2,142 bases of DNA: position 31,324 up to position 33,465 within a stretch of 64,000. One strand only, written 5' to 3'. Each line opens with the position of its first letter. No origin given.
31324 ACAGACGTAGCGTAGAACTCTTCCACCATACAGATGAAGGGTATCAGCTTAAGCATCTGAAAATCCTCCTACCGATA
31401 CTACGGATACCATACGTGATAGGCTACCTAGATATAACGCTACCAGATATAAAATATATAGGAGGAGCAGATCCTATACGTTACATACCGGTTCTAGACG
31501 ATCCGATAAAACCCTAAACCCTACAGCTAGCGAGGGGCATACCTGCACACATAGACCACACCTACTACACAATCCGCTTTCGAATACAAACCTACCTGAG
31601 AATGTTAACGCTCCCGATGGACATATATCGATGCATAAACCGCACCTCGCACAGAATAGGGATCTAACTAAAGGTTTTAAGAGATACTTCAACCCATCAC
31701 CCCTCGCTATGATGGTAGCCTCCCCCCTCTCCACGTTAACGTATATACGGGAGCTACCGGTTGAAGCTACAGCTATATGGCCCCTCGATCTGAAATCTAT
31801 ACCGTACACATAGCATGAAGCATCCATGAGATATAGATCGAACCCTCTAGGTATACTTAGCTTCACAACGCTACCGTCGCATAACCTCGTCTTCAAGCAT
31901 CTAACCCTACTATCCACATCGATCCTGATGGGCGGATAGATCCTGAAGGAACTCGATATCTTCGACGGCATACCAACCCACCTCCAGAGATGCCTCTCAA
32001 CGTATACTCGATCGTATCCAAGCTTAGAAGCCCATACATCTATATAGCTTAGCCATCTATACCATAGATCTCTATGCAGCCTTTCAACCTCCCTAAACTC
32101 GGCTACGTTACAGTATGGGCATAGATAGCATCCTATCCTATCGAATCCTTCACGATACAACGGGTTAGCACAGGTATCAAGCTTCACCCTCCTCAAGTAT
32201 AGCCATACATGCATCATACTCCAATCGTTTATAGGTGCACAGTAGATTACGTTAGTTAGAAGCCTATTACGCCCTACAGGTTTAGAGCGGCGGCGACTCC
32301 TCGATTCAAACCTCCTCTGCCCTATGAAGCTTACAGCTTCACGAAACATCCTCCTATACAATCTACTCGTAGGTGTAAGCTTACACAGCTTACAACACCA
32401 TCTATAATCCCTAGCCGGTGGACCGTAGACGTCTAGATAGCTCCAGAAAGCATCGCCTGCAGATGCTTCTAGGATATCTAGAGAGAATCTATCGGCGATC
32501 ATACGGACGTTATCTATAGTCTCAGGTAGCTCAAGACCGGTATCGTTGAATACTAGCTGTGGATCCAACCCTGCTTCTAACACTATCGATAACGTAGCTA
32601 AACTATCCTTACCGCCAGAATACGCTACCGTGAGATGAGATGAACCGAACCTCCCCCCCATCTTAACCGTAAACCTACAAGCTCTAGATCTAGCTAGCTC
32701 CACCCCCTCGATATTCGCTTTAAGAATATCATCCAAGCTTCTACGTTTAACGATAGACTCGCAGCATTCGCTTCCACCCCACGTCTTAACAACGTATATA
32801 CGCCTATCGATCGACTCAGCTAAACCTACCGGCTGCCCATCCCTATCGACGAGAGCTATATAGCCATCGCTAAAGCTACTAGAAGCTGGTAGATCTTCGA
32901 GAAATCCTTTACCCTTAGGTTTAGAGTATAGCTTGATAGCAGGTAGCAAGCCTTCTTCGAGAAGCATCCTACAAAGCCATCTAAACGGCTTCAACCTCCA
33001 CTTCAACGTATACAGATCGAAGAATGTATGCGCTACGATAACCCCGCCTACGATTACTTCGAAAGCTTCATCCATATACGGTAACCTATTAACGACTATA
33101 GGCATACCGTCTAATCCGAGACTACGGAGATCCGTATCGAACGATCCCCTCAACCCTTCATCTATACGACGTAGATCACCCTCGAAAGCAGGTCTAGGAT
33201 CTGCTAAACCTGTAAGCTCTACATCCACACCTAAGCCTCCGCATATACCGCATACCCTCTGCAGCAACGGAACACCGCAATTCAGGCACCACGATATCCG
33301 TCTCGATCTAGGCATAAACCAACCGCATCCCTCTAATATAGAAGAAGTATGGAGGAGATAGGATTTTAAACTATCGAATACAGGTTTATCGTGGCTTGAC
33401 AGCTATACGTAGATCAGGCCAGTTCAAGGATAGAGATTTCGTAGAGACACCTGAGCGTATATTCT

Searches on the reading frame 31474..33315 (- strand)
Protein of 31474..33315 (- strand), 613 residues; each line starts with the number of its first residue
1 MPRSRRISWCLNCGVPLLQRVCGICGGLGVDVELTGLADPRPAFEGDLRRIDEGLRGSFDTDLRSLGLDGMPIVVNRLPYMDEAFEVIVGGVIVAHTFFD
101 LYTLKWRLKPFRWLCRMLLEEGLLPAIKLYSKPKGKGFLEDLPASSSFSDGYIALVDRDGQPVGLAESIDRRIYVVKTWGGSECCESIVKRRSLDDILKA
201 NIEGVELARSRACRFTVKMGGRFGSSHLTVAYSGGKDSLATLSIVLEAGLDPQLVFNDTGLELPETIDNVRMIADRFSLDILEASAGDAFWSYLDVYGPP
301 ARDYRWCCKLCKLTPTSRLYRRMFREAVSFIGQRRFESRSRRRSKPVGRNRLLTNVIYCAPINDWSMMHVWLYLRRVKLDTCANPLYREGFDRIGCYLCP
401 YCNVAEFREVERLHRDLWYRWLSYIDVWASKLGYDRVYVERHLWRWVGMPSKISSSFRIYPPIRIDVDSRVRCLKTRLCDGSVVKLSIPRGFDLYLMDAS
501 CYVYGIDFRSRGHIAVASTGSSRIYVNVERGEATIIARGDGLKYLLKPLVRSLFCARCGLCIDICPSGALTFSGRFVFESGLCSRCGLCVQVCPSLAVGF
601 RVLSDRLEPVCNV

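Call 3: search_protein_families(library=pfam, proteins=[window:31474-33315:-], max_evalue=0.01)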
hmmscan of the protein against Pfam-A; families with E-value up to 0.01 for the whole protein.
window:31474-33315:- (613 aa): 9 families
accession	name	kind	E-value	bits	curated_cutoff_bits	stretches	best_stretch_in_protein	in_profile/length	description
PF01507.26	PAPS_reduct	-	2.2e-37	129.2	22.5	1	228-400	2-173/175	Phosphoadenosine phosphosulfate reductase domain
PF12838.12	Fer4_7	-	1.4e-07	32.3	27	1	555-595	2-50/52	4Fe-4S dicluster domain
PF00037.32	Fer4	-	7e-07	29.3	21.1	2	578-597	3-22/24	4Fe-4S binding domain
PF13237.11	Fer4_10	-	0.00023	21.5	25.5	1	555-594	9-53/53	4Fe-4S dicluster domain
PF12797.12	Fer4_2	-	0.0006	20.1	24.5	1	575-595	2-22/22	4Fe-4S binding domain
PF12837.12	Fer4_6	-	0.00069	19.9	25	1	555-570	9-24/24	4Fe-4S binding domain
PF13187.11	Fer4_9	-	0.002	18.6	27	1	555-595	2-49/52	4Fe-4S dicluster domain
PF13484.11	Fer4_16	-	0.0031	18.7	30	1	555-583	2-29/66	4Fe-4S double cluster binding domain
PF14697.11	Fer4_21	-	0.005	17.4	35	1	555-594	8-52/59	4Fe-4S dicluster domain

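Call 4: search_protein_families(library=ncbifam, proteins=[window:31474-33315:-], max_evalue=0.01)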
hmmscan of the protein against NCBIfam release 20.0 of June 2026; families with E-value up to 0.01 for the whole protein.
window:31474-33315:- (613 aa): 50 families (the best 25 are shown)
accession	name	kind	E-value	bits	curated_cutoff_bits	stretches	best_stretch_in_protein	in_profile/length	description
NF010368.0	PRK13795.1-3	equivalog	1.1e-103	347.7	588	3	178-454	200-475/635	hypothetical protein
NF010367.0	PRK13795.1-2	equivalog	2e-100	337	456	2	7-453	12-469/584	hypothetical protein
NF010366.0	PRK13795.1-1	equivalog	3.8e-83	279.8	745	3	192-453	231-497/667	hypothetical protein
NF010369.0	PRK13795.1-4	equivalog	5e-82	276.1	1086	2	189-597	216-623/633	hypothetical protein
NF006327.0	PRK08557.1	equivalog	1.3e-49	169.2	366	1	73-454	31-404/415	hypothetical protein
NF006351.0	PRK08576.1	equivalog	1.4e-33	116.2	290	1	186-407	199-409/436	hypothetical protein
NF002537.0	PRK02090.1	equivalog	7.8e-17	61.7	154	1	224-399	40-212/244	phosphoadenylyl-sulfate reductase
TIGR02055.1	APS_reductase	subfamily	3.5e-14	53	235.3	1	243-401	11-169/194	adenylylsulfate reductase, thioredoxin dependent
TIGR00434.1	cysH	subfamily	3.8e-14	53.1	165.1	1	226-400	14-188/214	phosophoadenylyl-sulfate reductase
NF005316.0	PRK06850.1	equivalog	1.5e-10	40.5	536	1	285-377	109-214/505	hypothetical protein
TIGR03183.1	DNA_S_dndC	equivalog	6.9e-10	38.4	290.4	1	283-377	91-200/447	DNA phosphorothioation system sulfurtransferase DndC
NF038196.1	ferrodoxin_EFR1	subfamily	2.6e-08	34.2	75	1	554-600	185-231/242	EFR1 family ferrodoxin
TIGR02057.1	PAPS_reductase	equivalog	3.8e-08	33.5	254.2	1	231-396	30-195/224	phosphoadenosine phosphosulfate reductase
TIGR04041.1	activase_YjjW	hypoth_equivalog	8.9e-08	31.9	250.2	1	554-597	42-86/276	YjjW family glycine radical enzyme activase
NF040684.1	PorD_Arch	equivalog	1.5e-07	31.4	120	1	544-598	23-79/85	pyruvate synthase subunit PorD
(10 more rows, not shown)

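Call 30: search_solved_structures(query=window:31474-33315:-, max_evalue=0.001, show_alignments=1)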
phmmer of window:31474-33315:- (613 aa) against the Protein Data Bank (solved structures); distinct sequences matched with E-value up to 0.001: 18.
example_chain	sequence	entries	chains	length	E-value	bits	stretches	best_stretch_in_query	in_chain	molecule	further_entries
9sw6_G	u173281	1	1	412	5.2e-14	54.9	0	554-598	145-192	Polyferredoxin protein MvhB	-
9sfi_O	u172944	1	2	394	7.4e-11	44.5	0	551-610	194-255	Ferredoxin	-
7npa_A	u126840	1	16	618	3.3e-10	42.4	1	545-599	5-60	Coenzyme F420-dependent sulfite reductase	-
7np8_A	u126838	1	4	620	1.3e-09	40.4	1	545-597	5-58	Coenzyme F420-dependent sulfite reductase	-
7zc6_B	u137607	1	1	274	4.2e-07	32.1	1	552-598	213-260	RnfB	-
7lhr_A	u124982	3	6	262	1.1e-06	30.8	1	244-400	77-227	Phosphoadenosine phosphosulfate reductase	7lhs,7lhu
5odc_A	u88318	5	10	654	4.7e-06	28.7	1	475-598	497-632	Heterodisulfide reductase, subunit A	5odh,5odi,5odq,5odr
5t5i_F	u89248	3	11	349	9.7e-06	27.6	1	554-600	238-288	Tungsten formylmethanofuran dehydrogenase subunit fwdF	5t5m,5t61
8rvv_A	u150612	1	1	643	1e-05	27.5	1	550-598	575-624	H(2):CoB-CoM heterodisulfide,ferredoxin reductase subunit A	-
8rvu_a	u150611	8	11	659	1.1e-05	27.4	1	550-598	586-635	H(2):CoB-CoM heterodisulfide,ferredoxin reductase subunit A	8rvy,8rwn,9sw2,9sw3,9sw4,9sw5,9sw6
9tn7_A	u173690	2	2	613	1.9e-05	26.7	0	548-596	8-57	Coenzyme F420 hydrogenase/dehydrogenase beta subunit domain protein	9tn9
7bkb_K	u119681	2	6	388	2.2e-05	26.5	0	536-599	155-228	Formylmethanofuran dehydrogenase, subunit F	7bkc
9bt4_G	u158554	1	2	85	7.4e-05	24.7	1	546-599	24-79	Pyruvate:Ferredoxin Oxidoreductase, subunit delta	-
9sfi_T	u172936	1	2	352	0.00015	23.7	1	554-601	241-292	4Fe-4S ferredoxin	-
7z0s_F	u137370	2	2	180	0.00024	23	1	547-599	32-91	Formate hydrogenlyase subunit 6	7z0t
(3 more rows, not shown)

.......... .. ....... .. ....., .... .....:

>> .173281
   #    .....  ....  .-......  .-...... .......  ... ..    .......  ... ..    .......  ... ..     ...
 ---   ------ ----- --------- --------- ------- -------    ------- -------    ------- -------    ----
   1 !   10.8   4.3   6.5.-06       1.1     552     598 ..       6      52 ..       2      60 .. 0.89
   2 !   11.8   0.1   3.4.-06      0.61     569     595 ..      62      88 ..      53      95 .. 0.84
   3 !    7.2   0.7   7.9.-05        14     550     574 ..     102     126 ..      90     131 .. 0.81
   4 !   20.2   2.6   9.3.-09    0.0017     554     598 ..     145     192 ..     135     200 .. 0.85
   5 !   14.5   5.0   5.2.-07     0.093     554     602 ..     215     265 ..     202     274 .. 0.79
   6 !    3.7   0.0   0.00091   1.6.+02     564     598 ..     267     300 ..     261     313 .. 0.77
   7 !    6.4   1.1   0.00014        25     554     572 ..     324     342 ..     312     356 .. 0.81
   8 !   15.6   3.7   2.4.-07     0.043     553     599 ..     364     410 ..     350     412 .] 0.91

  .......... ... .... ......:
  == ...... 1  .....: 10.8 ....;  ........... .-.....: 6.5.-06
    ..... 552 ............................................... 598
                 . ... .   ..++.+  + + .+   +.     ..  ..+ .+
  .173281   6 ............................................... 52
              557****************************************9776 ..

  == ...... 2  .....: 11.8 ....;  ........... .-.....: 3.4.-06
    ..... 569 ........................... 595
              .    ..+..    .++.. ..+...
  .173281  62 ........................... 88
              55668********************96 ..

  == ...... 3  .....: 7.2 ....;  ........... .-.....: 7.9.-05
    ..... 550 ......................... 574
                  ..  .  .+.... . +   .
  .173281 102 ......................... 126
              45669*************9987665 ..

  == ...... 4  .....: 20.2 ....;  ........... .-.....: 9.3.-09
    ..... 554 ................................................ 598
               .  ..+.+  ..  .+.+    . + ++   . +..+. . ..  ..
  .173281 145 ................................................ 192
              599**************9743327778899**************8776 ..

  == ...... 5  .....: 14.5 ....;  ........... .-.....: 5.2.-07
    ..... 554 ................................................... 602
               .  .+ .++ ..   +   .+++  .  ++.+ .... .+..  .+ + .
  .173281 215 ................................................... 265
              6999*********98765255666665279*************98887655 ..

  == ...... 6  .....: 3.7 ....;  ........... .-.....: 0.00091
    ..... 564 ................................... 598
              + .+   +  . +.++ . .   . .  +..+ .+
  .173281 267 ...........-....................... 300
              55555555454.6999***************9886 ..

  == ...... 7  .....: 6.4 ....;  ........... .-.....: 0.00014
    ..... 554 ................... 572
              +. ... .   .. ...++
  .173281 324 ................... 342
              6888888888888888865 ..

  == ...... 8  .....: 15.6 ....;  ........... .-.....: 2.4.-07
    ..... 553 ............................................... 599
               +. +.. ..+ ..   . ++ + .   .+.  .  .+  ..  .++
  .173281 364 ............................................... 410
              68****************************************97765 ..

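Call 50: search_protein_representatives(protein=window:31474-33315:-)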
Query: 613 residues. Proteins with E-value up to 0.001 (for the whole library): 3616; up to 1e-10: 923; up to 1e-30: 277. The best 150 are listed.
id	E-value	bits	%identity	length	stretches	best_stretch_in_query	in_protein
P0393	0.0e+00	1178.2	81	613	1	1-613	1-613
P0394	7.0e-126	437.8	39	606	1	7-597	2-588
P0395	3.1e-116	405.9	38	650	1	5-609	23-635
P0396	1.7e-107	377.1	38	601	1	8-593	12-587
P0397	2.7e-107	376.4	35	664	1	2-596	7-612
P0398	2.8e-100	353.2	37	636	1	7-604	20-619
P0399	4.8e-100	352.4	34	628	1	4-598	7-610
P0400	6.5e-99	348.7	37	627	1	7-601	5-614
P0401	8.2e-99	348.4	38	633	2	6-451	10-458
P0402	3.3e-97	343.0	34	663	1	2-598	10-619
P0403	4.0e-97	342.8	36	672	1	4-594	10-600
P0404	1.6e-95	337.5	34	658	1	2-596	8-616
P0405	2.0e-95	337.2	34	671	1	6-595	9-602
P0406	4.1e-95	336.1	39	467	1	7-448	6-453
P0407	2.0e-94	333.9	38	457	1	8-454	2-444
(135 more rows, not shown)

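Call 54: find_related_loci(query=A2, collection=metagenome_contigs, flank=6000)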
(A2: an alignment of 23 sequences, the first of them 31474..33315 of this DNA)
Query A2 (613 aa) in metagenome_contigs; peptide patterns used: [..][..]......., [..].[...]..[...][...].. (x = any residue, [..] = any of these).
600 stretches matched a pattern (row limit reached: there are more); 402 encode a relative of the query (tblastn E <= 1e-3); the best 80 are kept; 80 distinct loci.
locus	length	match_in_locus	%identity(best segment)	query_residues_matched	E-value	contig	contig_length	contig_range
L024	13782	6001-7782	39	7-600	3e-134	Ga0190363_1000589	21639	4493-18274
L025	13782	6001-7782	37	6-594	8e-109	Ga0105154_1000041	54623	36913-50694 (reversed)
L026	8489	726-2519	32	2-594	3e-103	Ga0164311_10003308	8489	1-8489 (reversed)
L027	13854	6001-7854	33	9-608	3e-103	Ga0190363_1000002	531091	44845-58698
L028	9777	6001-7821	32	2-594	7e-103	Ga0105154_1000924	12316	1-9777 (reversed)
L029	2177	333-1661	38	7-446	7e-107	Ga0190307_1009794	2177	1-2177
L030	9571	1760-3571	33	4-594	4e-100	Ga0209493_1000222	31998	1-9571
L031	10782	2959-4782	33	2-594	1e-99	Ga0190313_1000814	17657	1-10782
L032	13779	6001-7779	36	4-594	4e-99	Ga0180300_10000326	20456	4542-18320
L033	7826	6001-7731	34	4-594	7e-99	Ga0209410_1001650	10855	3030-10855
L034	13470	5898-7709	33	4-594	1e-95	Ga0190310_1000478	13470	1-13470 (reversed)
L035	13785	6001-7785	35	5-594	1e-95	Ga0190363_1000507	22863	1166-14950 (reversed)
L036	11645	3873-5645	34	6-594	6e-95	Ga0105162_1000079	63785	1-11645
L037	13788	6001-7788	34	9-602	7e-94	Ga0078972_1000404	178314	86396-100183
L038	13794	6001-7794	34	7-602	2e-92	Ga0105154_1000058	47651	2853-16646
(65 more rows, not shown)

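Call 70: predict_structure(alignment_id=A2)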
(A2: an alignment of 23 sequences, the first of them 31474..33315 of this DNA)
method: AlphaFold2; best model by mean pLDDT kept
length: 613 residues; sequences in the alignment: 23
mean_pLDDT: 87.9   pTM: 0.89
mean pLDDT of the five models: 87.9, 86.9, 85.5, 85.4, 85.2
residues with pLDDT >= 90: 377; 70-90: 189; 50-70: 29; < 50: 18
segments of 3 or more residues with pLDDT < 50: 1-3, 463-474
pLDDT, mean of each block of 10 residues (from residue 1): 71 94 95 90 95 95 93 93 94 94 93 93 91 80 77 92 91 89 65 95 97 96 85 97 97 96 96 97 95 89 89 94 89 92 92 93 96 97 93 88 92 95 92 86 84 80 46 50 75 88 93 90 88 76 83 88 91 85 92 86 66 45
secondary structure, 60 per line:
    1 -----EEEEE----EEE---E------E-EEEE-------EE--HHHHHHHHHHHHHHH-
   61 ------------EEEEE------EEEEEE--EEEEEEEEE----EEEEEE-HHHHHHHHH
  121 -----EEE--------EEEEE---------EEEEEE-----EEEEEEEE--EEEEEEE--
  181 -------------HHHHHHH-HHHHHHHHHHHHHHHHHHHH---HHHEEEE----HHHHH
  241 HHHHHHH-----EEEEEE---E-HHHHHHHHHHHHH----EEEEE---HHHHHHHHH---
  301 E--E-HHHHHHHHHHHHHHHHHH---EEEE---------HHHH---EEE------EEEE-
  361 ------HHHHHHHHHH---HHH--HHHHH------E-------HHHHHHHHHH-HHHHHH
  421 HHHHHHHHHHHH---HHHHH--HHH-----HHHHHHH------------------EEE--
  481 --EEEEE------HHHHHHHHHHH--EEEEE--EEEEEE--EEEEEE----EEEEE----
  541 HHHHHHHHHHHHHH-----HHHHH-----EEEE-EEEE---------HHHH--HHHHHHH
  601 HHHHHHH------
elements in order: E6-10 E15-17 E30-33 H45-59 E73-77 E84-89 E92-100 E105-110 H112-120 E126-128 E137-141 E151-156 E162-169 E172-178 H194-200 H202-221 E228-231 H236-247 E253-258 H264-276 E281-285 H289-297 H306-323 E327-330 H340-343 E347-349 E356-359 H367-376 H385-389 H404-413 H415-432 H436-440 H451-457 E476-478 E483-487 H494-504 E507-511 E514-519 E522-527 E532-536 H541-554 H560-564 E570-573 E575-578 H588-591 H594-607

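Call 73: fold_search(model_id=the predicted structure, library=pdb)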
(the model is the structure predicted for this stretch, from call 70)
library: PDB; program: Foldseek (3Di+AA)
matches with E <= 10: 1189; with E <= 0.001: 78
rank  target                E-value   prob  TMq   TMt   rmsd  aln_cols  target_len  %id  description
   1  7lhr_B                2.7e-09  1.00  0.27  0.73  10.4       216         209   20  Crystal structure of adenosine-5'-phosphosulfate reductase from Mycobacterium tuberculosis (released 2021-07-07)
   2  6vpu_H                6.4e-09  1.00  0.26  0.67  11.0       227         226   21  1.90 Angstrom Resolution Crystal Structure Phosphoadenosine Phosphosulfate Reductase (CysH) from Vibrio vulnificus (released 2021-02-10)
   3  7lhr_A                1.9e-08  1.00  0.26  0.71   5.7       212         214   20  Crystal structure of adenosine-5'-phosphosulfate reductase from Mycobacterium tuberculosis (released 2021-07-07)
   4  6vpu_A                2.7e-08  1.00  0.26  0.67  11.0       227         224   21  1.90 Angstrom Resolution Crystal Structure Phosphoadenosine Phosphosulfate Reductase (CysH) from Vibrio vulnificus (released 2021-02-10)
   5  2goy_A                2.8e-08  1.00  0.27  0.71   4.9       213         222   20  Crystal structure of assimilatory adenosine 5'-phosphosulfate reductase with bound APS (released 2006-09-19)
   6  7lhs_B                2.8e-08  1.00  0.26  0.74   5.6       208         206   20  Crystal structure of adenosine-5'-phosphosulfate reductase from Mycobacterium tuberculosis in a complex with substrate (released 2021-07-07)
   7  6vpu_E                3.0e-08  1.00  0.26  0.68  11.0       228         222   22  1.90 Angstrom Resolution Crystal Structure Phosphoadenosine Phosphosulfate Reductase (CysH) from Vibrio vulnificus (released 2021-02-10)
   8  2goy_B                3.3e-08  1.00  0.28  0.72   3.6       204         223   21  Crystal structure of assimilatory adenosine 5'-phosphosulfate reductase with bound APS (released 2006-09-19)
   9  1sur                  5.2e-08  1.00  0.26  0.71  10.1       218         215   21  PHOSPHO-ADENYLYL-SULFATE REDUCTASE (released 1999-05-11)
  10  6vpu_F                9.5e-08  1.00  0.26  0.65   5.0       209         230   22  1.90 Angstrom Resolution Crystal Structure Phosphoadenosine Phosphosulfate Reductase (CysH) from Vibrio vulnificus (released 2021-02-10)
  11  2oq2_C                1.3e-07  1.00  0.27  0.62  10.8       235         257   18  Crystal structure of yeast PAPS reductase with PAP, a product complex (released 2008-01-15)
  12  7lhs_A                1.6e-07  1.00  0.26  0.72   5.7       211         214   20  Crystal structure of adenosine-5'-phosphosulfate reductase from Mycobacterium tuberculosis in a complex with substrate (released 2021-07-07)
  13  7rge                  2.0e-07  1.00  0.25  0.68  12.4       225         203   20  Crystal structure of phosphoadenylyl-sulfate (PAPS) reductase from Candida auris, phosphate complex (released 2021-07-28)
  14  6vpu_B                2.2e-07  1.00  0.25  0.63   5.3       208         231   21  1.90 Angstrom Resolution Crystal Structure Phosphoadenosine Phosphosulfate Reductase (CysH) from Vibrio vulnificus (released 2021-02-10)
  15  6vpu_D                2.2e-07  1.00  0.26  0.64  11.1       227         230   21  1.90 Angstrom Resolution Crystal Structure Phosphoadenosine Phosphosulfate Reductase (CysH) from Vibrio vulnificus (released 2021-02-10)
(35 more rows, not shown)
